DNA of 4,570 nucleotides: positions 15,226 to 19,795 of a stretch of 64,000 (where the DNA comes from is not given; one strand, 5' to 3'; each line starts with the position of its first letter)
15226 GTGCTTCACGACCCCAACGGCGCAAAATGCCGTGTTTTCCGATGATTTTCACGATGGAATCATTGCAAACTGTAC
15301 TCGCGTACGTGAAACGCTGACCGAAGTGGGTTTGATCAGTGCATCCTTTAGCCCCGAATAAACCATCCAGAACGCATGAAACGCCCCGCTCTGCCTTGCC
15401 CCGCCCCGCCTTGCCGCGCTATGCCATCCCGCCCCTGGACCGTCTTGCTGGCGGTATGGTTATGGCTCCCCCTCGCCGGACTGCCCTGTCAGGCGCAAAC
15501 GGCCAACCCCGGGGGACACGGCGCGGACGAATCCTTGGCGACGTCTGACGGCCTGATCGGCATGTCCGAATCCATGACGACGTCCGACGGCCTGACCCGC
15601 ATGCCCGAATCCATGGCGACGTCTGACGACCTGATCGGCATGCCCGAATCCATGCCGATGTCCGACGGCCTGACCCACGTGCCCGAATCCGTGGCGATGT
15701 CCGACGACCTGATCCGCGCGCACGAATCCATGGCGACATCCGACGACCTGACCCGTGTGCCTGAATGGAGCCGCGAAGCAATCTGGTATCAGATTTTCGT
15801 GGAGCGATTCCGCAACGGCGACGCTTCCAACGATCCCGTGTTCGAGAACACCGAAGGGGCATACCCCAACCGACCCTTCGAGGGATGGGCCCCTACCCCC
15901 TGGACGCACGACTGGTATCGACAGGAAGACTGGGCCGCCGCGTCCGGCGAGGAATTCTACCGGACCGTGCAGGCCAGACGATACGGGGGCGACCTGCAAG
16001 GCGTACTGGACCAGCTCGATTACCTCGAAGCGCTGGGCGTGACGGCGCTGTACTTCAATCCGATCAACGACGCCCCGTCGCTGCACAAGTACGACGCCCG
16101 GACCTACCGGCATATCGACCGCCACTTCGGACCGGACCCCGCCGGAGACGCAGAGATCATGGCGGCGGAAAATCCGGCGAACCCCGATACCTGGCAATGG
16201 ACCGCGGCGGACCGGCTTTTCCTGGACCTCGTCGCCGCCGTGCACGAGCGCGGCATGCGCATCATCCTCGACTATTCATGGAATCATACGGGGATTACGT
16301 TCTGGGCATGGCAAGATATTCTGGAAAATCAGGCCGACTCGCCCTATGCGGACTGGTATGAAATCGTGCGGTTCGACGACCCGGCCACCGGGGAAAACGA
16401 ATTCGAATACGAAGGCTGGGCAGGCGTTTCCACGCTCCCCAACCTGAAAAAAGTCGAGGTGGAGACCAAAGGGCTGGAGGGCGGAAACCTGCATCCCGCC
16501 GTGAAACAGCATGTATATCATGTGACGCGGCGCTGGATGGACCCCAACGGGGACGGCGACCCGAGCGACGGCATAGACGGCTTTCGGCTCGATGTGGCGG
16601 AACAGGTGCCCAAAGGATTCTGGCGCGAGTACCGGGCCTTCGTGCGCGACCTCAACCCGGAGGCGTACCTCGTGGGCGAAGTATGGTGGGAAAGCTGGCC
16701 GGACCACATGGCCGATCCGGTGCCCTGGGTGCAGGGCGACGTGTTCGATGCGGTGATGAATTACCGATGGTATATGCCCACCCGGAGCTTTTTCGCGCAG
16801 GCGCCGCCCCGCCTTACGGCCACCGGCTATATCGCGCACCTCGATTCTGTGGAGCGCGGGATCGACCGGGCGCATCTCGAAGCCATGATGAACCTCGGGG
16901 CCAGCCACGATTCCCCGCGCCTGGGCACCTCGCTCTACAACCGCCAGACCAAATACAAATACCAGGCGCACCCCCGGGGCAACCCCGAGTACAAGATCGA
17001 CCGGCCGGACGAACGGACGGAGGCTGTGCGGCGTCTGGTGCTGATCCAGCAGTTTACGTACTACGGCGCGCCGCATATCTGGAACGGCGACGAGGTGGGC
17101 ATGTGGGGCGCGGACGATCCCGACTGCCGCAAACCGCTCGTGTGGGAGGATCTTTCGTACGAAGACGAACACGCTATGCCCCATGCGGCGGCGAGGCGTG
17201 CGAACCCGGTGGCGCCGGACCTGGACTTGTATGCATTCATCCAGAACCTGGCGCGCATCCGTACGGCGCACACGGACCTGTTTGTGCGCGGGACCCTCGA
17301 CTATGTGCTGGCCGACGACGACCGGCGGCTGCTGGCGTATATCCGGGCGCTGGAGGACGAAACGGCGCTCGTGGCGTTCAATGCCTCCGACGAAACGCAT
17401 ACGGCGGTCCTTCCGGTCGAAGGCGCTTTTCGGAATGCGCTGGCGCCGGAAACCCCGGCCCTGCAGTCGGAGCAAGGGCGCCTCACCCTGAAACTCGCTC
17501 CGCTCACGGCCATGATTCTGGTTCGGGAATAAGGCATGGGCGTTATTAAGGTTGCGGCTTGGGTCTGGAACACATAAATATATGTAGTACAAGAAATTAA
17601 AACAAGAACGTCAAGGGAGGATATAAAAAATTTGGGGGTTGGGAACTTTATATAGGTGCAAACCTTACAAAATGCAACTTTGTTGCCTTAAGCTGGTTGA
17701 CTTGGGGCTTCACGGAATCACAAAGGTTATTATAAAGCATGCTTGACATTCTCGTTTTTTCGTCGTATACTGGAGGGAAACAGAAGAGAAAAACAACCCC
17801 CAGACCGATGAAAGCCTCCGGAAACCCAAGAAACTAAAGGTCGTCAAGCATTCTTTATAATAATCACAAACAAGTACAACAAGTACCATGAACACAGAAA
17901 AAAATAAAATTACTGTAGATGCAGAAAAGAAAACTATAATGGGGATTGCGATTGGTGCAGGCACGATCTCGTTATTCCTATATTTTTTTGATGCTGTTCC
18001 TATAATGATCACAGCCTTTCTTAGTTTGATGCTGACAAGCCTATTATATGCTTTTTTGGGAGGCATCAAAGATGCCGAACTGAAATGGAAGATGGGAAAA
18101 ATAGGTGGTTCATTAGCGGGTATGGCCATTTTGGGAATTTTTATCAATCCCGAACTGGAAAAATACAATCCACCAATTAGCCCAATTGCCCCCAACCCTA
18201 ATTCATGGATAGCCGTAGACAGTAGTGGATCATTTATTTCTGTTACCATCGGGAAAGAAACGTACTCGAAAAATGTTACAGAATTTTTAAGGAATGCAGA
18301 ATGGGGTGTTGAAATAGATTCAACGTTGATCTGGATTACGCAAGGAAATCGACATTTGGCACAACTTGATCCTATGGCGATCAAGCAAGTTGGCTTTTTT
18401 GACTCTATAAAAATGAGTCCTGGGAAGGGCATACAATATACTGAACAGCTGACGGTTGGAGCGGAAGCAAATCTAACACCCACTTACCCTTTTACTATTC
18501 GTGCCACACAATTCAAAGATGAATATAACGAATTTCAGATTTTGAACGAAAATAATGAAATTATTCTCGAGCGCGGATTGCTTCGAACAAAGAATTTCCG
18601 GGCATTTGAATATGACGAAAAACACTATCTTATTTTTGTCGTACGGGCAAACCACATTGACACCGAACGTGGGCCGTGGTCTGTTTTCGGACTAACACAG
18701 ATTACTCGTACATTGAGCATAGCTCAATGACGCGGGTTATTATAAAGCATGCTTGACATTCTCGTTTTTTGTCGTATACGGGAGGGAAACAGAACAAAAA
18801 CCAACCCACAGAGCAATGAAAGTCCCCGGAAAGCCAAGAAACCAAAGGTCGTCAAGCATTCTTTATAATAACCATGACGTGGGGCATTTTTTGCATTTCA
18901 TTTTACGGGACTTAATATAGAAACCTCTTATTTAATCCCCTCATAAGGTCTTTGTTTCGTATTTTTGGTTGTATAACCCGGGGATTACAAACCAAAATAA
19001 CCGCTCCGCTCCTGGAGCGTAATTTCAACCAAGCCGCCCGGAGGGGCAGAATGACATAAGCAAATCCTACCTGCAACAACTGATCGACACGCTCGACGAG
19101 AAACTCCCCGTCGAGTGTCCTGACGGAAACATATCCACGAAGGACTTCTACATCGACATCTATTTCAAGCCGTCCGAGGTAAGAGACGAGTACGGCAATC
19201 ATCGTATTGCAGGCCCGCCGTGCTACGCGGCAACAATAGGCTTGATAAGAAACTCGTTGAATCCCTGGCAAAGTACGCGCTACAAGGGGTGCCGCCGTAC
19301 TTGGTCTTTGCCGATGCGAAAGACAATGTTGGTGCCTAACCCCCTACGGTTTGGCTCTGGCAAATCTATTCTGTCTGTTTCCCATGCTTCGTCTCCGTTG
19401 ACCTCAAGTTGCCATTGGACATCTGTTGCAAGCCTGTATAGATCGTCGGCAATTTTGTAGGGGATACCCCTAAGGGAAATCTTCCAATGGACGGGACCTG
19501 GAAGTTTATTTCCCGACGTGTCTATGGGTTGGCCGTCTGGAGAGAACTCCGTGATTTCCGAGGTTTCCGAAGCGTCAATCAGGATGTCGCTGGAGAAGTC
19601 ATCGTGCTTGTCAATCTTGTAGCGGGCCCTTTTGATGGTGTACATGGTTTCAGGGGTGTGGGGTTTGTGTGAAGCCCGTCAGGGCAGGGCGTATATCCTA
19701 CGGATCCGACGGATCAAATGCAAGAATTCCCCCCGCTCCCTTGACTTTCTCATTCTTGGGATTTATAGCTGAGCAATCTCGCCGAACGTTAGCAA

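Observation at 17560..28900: About 11-kb low-GC accessory island with no recognisable integration machinery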

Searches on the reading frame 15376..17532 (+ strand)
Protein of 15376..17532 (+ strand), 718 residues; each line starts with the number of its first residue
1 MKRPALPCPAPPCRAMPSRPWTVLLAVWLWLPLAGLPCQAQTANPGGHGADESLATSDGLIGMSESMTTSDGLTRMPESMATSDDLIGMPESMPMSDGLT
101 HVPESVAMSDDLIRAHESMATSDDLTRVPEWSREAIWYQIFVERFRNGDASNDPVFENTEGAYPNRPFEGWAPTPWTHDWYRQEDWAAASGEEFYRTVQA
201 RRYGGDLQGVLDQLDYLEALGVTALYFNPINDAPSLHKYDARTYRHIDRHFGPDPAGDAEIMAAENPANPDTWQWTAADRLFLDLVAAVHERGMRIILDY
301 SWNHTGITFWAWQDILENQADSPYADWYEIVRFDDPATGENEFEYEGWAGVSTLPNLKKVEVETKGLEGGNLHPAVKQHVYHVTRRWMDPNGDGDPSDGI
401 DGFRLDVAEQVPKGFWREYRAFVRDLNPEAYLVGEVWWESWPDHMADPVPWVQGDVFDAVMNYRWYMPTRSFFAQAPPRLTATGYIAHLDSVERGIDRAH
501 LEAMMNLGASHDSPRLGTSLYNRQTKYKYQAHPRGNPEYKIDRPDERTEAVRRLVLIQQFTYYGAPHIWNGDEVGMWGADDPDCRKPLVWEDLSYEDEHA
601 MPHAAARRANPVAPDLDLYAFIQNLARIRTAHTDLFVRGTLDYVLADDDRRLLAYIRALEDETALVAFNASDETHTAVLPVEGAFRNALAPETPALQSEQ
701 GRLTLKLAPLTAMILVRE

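Call 10: find_encoding_contigs(protein=window:15376-17532:+, flank=10000, max_places=8)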
Protein window:15376-17532:+ (718 aa): no gene with exactly this product is on record in the collection.

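Call 11: search_protein_families(library=ncbifam, proteins=[window:15376-17532:+], max_evalue=0.001)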
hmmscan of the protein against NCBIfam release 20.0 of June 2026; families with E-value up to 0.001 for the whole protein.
window:15376-17532:+ (718 aa): 28 families (the best 25 are shown)
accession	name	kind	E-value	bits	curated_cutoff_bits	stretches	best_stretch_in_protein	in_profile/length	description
NF008051.0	PRK10785.1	equivalog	3.8e-64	216.9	568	3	116-255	103-226/607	maltodextrin glucosidase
NF041090.1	Cyc-maltodext_AglB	equivalog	3.9e-48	164.4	540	3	129-254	2-111/470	cyclomaltodextrinase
NF011083.0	PRK14510.1-2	equivalog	1.5e-46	158.5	1322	2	280-592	270-564/1186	bifunctional glycogen debranching protein GlgX/4-alpha-glucanotransferase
TIGR02403.1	trehalose_treC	equivalog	5.9e-21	74.7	799.05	2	203-252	22-72/544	alpha,alpha-phosphotrehalase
NF041321.1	Alpha-amyl_MalA_Halo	equivalog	1.1e-18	67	875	1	284-435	334-454/666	alpha-amylase MalA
TIGR02456.1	treS_nterm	equivalog_domain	6.8e-17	61.2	678.35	3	282-328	78-123/539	maltose alpha-D-glucosyltransferase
TIGR02401.1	trehalose_TreY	equivalog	4e-16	58.4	498.65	1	282-330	67-118/838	malto-oligosyltrehalose synthase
NF008183.0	PRK10933.1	subfamily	6.4e-15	54.8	535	2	282-413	83-207/551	alpha,alpha-phosphotrehalase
NF051899.1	BetGalacBglAAgro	equivalog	2.5e-14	52.6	900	2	205-254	25-75/537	beta-galactosidase BglA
NF011088.0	PRK14511.1-6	equivalog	8.3e-08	30.7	1877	1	282-329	102-151/1009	malto-oligosyltrehalose synthase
NF011086.0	PRK14511.1-3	equivalog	2.3e-07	29.4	1411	1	283-330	71-121/924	malto-oligosyltrehalose synthase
NF007055.0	PRK09505.1-6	equivalog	2.6e-07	29.2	1458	1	203-319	223-327/675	alpha-amylase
NF007052.0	PRK09505.1-2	equivalog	2.8e-07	29.1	749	1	203-310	224-321/677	alpha-amylase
NF007051.0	PRK09505.1-1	equivalog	3.4e-07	28.7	864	0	203-232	234-263/686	alpha-amylase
NF007059.0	PRK09505.2-4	equivalog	9e-07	27.5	865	1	203-311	224-322/683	alpha-amylase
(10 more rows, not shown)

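Call 12: find_related_loci(query=window:15376-17532:+, collection=genome_contigs, flank=10000)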
Query window:15376-17532:+ (718 aa) in genome_contigs; peptide patterns used: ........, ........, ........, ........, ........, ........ (x = any residue, [..] = any of these).
197 stretches matched a pattern; 187 encode a relative of the query (tblastn E <= 1e-3); the best 80 are kept; 80 distinct loci.
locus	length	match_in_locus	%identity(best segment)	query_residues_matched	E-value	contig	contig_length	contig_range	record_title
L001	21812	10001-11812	91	115-718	0e+0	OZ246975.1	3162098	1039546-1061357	MAG: Rhodothermales bacterium isolate 8fe74e33-5909-4c33-ba6b-a037c2d2266a genome assembly, chromosome: 1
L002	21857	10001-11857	87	98-718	0e+0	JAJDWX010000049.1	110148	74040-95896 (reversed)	MAG: Rhodothermales bacterium isolate jk18x25bins.61 k141_556132, whole genome shotgun sequence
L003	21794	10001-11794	88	121-718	0e+0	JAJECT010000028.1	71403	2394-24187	MAG: Rhodothermales bacterium isolate jk18xAbins.31 k141_694340, whole genome shotgun sequence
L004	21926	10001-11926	86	1-718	0e+0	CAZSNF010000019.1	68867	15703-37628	MAG TPA_asm: uncultured Rhodothermales bacterium isolate SRP109090_co2_31 genome assembly, contig: NODE_455_length_68867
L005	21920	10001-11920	84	10-717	0e+0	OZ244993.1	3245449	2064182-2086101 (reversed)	MAG: Rhodothermales bacterium isolate ceceef6d-0efe-4d9a-b7e8-778d3fd0e989 genome assembly, chromosome: 1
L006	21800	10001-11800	84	117-717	0e+0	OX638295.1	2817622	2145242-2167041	MAG: Rhodothermales bacterium isolate 379627e8-994f-481d-907a-dd5b185e1f88 genome assembly, chromosome: 1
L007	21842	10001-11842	82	98-717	0e+0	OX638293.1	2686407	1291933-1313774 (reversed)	MAG: Rhodothermales bacterium isolate 042ea3ce-0ccb-4c6a-82ee-eaa32ce74e6d genome assembly, chromosome: 1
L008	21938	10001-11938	84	1-717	0e+0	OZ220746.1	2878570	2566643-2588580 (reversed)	MAG: Rhodothermales bacterium isolate 9cc831bd-bc70-4893-94b0-cd5ea3f684b8 genome assembly, chromosome: 1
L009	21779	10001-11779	65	128-718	0e+0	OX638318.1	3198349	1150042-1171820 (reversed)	MAG: Rhodothermales bacterium isolate 55cba9af-49f2-4dbc-822e-66a085d3a702 genome assembly, chromosome: 1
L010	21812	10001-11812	66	115-718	0e+0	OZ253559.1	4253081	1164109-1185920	MAG: Rhodothermales bacterium isolate 7a99c234-90a3-4290-b700-cd5a0c5b5078 genome assembly, chromosome: 1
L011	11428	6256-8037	65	128-718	0e+0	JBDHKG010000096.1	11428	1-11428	MAG: Gemmatimonadota bacterium isolate BHB10-38_Bin_179 BHB10-38_Bin_179_scaffold_30339, whole genome shotgun sequence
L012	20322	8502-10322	64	112-718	0e+0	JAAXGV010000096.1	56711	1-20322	MAG: Rhodothermales bacterium isolate Plut_88872 unfiltered_Plut_88872_genomic_contig_1041667, whole genome shotgun sequ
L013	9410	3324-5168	62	102-718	0e+0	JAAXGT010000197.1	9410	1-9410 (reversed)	MAG: Rhodothermales bacterium isolate Plut_88870 unfiltered_Plut_88870_genomic_contig_1084484, whole genome shotgun sequ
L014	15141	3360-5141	62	126-717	0e+0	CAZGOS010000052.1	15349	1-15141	MAG TPA_asm: uncultured Rhodothermales bacterium isolate binchicken_co121_307 genome assembly, contig: NODE_2590_length_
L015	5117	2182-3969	63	128-716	0e+0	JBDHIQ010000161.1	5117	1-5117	MAG: Gemmatimonadota bacterium isolate BHB10-2_Bin_317 BHB10-2_Bin_317_scaffold_120999, whole genome shotgun sequence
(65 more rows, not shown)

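Call 19: search_protein_families(library=pfam, proteins=[L001:12007-14169:-, L001:14166-14693:-, L001:14706-15686:-, L001:15748-16569:-, L001:15377-15928:-, L001:16023-18242:-, L001:18577-19179:-, L001:18217-18867:+], max_evalue=0.001)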
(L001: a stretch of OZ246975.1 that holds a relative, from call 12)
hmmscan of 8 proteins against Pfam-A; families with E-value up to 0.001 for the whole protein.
L001:12007-14169:- (720 aa): 6 families
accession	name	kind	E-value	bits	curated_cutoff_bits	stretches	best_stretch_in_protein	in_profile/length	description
PF00005.33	ABC_tran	-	2.8e-27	96.4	25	1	511-658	2-137/137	ABC transporter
PF00664.28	ABC_membrane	-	5e-26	92.4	28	1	182-444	6-270/274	ABC transporter transmembrane region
PF03412.21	Peptidase_C39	-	7.3e-26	91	22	1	18-145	3-128/133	Peptidase C39 family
PF13304.12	AAA_21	-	5.2e-10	40.3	27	1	630-692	238-304/304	AAA domain, putative AbiEii toxin, Type IV TA system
PF02463.25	SMC_N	-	1.8e-08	34.6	40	1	629-702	136-213/220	RecF/RecN/SMC N terminal domain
PF13191.12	AAA_16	-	0.00068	20.6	32.6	0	520-570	24-64/167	AAA ATPase domain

L001:14166-14693:- (175 aa): 3 families
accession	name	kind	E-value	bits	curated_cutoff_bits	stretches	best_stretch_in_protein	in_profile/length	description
PF00578.27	AhpC-TSA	-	1.2e-08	35.4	26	1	40-154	4-123/124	AhpC/TSA family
PF13098.12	Thioredoxin_2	-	2.9e-07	31.2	27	1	62-166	6-101/104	Thioredoxin-like domain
PF08534.16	Redoxin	-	3.5e-05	24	26.6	1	41-158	6-134/148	Redoxin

L001:14706-15686:- (326 aa): 0 families

L001:15748-16569:- (273 aa): 0 families

L001:15377-15928:- (183 aa): 0 families

L001:16023-18242:- (739 aa): 2 families
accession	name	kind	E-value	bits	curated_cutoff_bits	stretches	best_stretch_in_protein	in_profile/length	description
PF03412.21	Peptidase_C39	-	2.4e-09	37.6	22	1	37-133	37-129/133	Peptidase C39 family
PF19787.4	DUF6271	-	2.2e-05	24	25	1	259-378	7-127/434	Family of unknown function (DUF6271)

L001:18577-19179:- (200 aa): 0 families

L001:18217-18867:+ (216 aa): 0 families

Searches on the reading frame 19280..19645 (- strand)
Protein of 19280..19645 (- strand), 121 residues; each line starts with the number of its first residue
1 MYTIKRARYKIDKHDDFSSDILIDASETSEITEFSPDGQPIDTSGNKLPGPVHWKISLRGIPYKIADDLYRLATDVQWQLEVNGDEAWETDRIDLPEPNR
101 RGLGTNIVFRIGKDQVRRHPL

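Call 5: search_protein_families(library=pfam, proteins=[window:19280-19645:-], max_evalue=0.01)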
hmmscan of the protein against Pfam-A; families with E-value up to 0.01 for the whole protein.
window:19280-19645:- (121 aa): 0 families

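Call 6: search_protein_families(library=padloc, proteins=[window:19280-19645:-], max_evalue=0.01)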
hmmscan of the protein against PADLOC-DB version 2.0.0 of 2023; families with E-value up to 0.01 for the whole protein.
window:19280-19645:- (121 aa): 0 families

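Call 11: search_protein_families(library=ncbifam, proteins=[window:19280-19645:-], max_evalue=0.001)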
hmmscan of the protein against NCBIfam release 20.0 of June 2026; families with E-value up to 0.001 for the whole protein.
window:19280-19645:- (121 aa): 0 families

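Call 95: search_protein_families(library=phrogs, proteins=[window:19280-19645:-], max_evalue=0.01)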
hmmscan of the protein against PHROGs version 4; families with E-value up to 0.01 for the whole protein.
window:19280-19645:- (121 aa): 0 families
